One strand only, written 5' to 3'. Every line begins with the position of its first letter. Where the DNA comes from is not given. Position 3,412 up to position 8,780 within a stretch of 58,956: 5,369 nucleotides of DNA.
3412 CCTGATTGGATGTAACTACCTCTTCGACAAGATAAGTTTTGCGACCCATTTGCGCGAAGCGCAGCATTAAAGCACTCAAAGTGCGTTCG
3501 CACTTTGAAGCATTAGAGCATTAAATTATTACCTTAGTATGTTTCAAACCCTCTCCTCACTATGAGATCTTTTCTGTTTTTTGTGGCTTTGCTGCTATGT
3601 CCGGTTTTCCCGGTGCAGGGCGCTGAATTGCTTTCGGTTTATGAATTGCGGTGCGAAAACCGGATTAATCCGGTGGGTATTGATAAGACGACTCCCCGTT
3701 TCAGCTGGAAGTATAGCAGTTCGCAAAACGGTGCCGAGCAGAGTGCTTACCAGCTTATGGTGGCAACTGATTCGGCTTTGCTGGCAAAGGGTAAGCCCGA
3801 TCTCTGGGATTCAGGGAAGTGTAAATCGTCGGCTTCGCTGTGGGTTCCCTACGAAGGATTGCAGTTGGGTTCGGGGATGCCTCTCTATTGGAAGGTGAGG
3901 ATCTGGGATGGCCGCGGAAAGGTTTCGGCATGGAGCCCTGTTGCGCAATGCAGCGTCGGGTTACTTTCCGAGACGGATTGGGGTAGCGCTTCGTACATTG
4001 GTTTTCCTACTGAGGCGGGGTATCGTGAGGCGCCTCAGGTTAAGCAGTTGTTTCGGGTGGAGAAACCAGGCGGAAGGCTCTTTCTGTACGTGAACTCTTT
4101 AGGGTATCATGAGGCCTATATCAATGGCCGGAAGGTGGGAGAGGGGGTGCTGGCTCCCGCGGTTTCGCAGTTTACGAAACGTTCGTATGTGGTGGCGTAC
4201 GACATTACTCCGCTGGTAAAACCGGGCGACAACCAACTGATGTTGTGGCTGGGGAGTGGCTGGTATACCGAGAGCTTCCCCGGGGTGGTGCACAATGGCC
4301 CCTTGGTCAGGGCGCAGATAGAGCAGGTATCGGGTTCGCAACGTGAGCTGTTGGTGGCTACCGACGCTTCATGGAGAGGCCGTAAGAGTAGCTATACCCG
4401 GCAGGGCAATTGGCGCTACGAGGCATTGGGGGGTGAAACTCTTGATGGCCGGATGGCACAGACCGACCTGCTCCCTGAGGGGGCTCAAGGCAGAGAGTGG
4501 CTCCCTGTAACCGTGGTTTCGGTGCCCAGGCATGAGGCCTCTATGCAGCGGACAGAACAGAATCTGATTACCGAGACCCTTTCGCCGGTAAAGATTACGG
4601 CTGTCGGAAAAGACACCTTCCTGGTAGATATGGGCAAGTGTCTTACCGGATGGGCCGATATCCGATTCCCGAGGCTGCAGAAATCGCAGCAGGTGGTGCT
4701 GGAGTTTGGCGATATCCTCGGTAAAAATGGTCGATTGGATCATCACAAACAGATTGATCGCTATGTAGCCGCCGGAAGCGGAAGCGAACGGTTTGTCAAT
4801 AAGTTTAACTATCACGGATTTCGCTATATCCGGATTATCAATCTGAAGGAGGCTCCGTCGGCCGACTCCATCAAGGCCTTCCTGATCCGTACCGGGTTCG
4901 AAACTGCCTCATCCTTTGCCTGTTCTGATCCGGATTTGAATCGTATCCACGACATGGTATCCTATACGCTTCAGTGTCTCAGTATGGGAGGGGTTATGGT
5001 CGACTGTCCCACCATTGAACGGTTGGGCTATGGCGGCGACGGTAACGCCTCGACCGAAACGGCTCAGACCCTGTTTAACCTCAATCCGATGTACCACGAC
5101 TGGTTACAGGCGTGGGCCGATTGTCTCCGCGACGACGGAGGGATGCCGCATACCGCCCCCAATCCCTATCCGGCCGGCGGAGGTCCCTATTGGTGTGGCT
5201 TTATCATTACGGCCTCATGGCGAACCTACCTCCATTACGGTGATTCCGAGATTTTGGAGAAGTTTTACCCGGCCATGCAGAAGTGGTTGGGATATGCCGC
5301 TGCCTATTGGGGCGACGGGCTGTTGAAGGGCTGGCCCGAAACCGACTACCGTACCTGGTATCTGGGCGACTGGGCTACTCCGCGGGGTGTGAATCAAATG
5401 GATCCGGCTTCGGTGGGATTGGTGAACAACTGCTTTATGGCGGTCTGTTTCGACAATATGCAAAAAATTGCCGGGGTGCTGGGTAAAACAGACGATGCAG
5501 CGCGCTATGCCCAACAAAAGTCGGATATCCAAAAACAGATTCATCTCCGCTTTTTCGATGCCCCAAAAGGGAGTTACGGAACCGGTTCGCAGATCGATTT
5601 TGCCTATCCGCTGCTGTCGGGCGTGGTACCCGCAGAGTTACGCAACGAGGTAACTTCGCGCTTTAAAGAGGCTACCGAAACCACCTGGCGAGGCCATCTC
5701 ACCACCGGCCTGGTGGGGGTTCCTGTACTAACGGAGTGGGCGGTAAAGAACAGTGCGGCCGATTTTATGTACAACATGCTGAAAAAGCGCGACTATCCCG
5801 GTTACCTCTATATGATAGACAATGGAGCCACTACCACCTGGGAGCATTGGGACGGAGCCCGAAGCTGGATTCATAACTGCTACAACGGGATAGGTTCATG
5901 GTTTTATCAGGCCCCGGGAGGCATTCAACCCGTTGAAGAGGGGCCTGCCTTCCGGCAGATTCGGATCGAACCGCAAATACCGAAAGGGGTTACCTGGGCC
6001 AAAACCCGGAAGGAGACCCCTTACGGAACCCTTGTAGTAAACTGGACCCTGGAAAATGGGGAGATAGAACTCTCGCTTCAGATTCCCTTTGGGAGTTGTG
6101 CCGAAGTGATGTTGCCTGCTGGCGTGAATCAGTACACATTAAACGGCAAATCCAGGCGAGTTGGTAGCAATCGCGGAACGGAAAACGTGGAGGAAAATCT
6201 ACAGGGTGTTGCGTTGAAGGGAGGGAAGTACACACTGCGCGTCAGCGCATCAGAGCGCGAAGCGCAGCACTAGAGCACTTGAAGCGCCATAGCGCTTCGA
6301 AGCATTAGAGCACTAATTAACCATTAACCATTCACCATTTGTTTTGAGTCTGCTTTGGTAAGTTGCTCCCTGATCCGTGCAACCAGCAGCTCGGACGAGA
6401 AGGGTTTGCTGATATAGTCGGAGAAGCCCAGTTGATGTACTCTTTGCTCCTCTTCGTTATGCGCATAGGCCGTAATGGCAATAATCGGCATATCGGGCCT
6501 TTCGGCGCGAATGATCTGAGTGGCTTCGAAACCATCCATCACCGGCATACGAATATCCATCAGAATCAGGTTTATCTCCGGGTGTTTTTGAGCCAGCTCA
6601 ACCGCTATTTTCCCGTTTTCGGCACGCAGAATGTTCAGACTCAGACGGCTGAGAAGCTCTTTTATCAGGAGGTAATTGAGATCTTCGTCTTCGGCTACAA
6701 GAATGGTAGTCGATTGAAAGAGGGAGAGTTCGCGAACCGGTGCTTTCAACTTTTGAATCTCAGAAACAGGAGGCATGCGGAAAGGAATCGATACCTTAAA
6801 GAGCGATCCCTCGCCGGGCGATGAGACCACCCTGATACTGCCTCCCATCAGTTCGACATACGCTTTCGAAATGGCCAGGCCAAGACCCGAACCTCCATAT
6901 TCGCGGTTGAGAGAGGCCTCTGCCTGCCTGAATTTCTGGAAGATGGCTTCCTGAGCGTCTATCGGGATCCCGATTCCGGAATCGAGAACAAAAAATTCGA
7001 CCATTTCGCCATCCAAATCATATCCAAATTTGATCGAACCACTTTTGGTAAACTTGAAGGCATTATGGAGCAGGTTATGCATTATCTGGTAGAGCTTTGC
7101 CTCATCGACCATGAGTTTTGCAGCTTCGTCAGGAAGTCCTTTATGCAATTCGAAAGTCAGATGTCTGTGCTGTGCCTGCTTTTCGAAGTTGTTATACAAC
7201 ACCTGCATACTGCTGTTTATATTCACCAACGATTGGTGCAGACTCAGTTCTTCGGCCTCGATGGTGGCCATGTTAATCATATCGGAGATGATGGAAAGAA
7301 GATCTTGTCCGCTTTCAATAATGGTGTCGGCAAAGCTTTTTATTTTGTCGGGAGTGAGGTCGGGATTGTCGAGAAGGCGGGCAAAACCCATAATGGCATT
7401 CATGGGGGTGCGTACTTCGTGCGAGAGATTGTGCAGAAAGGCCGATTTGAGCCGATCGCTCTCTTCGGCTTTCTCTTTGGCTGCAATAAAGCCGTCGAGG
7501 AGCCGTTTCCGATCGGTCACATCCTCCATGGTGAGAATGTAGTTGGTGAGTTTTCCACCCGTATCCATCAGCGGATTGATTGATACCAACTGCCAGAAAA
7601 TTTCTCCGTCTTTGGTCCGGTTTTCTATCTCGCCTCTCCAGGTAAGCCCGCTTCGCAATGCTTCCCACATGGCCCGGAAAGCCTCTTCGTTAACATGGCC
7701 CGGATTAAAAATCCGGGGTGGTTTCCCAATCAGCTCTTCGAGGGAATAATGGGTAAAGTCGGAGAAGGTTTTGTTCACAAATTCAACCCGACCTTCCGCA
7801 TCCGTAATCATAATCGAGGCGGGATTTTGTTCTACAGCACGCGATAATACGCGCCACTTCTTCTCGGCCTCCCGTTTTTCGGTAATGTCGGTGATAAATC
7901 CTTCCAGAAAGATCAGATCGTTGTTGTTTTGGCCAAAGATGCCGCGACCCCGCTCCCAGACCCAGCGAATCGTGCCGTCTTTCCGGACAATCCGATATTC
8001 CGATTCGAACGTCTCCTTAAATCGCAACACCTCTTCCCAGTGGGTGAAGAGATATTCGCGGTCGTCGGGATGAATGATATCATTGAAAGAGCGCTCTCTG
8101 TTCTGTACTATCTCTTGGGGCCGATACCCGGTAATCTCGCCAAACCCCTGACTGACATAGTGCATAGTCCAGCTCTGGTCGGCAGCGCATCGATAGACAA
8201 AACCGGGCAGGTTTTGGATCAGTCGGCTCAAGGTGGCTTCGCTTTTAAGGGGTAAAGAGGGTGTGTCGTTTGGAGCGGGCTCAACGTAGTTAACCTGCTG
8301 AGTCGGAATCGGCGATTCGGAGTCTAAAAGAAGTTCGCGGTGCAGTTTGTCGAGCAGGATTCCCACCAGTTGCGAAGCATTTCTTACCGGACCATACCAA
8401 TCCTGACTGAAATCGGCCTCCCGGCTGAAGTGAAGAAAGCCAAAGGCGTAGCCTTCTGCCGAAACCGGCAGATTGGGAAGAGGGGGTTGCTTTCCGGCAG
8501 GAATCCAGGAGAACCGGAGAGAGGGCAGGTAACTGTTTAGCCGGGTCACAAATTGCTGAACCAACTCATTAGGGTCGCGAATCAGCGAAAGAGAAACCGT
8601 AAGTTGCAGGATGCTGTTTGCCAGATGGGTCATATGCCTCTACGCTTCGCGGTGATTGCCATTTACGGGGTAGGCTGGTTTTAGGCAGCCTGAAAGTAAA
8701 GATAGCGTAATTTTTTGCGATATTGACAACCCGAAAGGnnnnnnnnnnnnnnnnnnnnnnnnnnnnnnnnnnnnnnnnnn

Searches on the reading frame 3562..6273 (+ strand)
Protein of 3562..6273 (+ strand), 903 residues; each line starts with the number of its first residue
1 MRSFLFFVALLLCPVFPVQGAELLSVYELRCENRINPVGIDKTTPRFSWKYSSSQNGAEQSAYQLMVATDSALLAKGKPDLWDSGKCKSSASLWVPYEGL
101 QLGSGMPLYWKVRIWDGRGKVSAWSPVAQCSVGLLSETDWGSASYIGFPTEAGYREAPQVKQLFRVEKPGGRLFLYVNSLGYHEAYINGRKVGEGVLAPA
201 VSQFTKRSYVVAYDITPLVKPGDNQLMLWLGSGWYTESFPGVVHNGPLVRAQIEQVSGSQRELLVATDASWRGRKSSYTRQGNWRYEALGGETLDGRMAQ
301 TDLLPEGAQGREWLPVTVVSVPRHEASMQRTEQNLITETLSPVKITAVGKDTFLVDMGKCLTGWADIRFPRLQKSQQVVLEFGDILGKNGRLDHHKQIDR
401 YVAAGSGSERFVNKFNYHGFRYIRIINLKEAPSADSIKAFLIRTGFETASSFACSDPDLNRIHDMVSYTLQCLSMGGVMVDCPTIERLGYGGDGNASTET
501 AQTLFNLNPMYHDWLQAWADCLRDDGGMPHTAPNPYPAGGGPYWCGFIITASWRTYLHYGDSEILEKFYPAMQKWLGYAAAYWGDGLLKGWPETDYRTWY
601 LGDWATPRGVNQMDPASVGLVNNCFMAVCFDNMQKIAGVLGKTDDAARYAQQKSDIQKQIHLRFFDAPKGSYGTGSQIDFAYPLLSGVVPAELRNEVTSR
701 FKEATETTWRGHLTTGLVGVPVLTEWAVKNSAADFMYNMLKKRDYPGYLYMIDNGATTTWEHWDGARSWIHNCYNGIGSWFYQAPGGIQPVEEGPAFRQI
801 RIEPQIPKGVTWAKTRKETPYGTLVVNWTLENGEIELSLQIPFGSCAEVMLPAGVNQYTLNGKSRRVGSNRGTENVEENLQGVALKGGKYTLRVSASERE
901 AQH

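Call 15: search_protein_families(library=pfam, proteins=[window:3562-6270:+])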
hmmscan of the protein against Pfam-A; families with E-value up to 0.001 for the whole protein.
window:3562-6270:+ (903 aa): 5 families
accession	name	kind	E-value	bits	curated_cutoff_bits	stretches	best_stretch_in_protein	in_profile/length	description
PF17389.8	Bac_rhamnosid6H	-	1.6e-94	317.4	24.5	1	448-783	2-337/339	Bacterial alpha-L-rhamnosidase 6 hairpin glycosidase domain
PF25788.1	Ig_Rha78A_N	-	5.7e-35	120.2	27.4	1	26-136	1-105/105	Rha78A-like, N-terminal immunoglobulin domain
PF08531.16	Bac_rhamnosid_N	-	8.3e-33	114.1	25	1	174-335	7-169/172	Alpha-L-rhamnosidase N-terminal domain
PF05592.18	Bac_rhamnosid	-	4.5e-18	65.5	22.2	1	348-442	3-101/102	Bacterial alpha-L-rhamnosidase concanavalin-like domain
PF17390.7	Bac_rhamnosid_C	-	6.7e-18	64.7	22.1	1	787-858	1-70/78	Bacterial alpha-L-rhamnosidase C-terminal domain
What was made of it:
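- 3562..6273 (+): GH78 alpha-L-rhamnosidase gene with a signal-like N-terminus. It is intact and flanked by A and B. Pfam (call 15).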

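Call 17: find_encoding_contigs(protein=window:3562-6273:+, flank=10000, max_places=6)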
Protein window:3562-6273:+ (903 aa): no gene with exactly this product is on record in the collection.
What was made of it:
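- Tried and rejected: An exact look-up of the GH78 protein found nothing on record (call 17).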

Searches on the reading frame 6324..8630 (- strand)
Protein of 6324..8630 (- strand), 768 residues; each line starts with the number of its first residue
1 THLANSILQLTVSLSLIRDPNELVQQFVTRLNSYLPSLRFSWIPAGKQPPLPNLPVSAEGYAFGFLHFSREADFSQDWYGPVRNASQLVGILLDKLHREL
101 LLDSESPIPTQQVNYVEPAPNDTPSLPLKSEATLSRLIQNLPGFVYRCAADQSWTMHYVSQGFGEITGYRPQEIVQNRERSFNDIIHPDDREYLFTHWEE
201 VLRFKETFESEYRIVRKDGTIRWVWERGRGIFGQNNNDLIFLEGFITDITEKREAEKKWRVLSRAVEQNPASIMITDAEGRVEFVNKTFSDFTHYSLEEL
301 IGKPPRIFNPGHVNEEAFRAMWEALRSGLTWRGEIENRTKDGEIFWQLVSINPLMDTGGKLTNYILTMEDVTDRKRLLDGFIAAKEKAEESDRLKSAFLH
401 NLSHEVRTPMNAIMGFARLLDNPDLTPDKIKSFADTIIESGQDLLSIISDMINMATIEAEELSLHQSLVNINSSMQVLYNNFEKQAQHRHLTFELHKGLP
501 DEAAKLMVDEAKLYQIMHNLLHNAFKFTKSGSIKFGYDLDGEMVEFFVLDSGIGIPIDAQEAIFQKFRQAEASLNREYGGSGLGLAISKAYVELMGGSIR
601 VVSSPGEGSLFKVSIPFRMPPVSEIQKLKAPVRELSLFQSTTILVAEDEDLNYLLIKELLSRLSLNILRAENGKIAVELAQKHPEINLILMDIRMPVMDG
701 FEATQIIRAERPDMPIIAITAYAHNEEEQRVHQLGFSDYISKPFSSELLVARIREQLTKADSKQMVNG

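Call 15: search_protein_families(library=pfam, proteins=[window:6324-8630:-])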
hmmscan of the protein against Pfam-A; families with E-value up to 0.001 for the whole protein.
window:6324-8630:- (768 aa): 8 families
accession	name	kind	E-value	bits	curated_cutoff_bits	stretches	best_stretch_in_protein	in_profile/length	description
PF08447.18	PAS_3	-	3.1e-34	117.5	25.6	2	158-237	3-81/89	PAS fold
PF13426.13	PAS_9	-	6.4e-31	107.1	27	2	270-373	1-103/103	PAS domain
PF00072.30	Response_reg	-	3.9e-26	91.8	30.2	1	643-754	1-111/111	Response regulator receiver domain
PF02518.31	HATPase_c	-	8.8e-26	91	26.4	1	509-618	2-110/111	Histidine kinase-, DNA gyrase B-, and HSP90-like ATPase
PF08448.16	PAS_4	-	3.7e-20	72.6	23.1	1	267-376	2-110/110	PAS fold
PF00989.32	PAS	-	1.6e-19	70.4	22.6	1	263-371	4-113/113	PAS fold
PF00512.31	HisKA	-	2.4e-16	60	26.9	1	395-460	2-66/66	His Kinase A (phospho-acceptor) domain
PF13188.13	PAS_8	-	8e-08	32.4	21.8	1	262-313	3-55/65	PAS domain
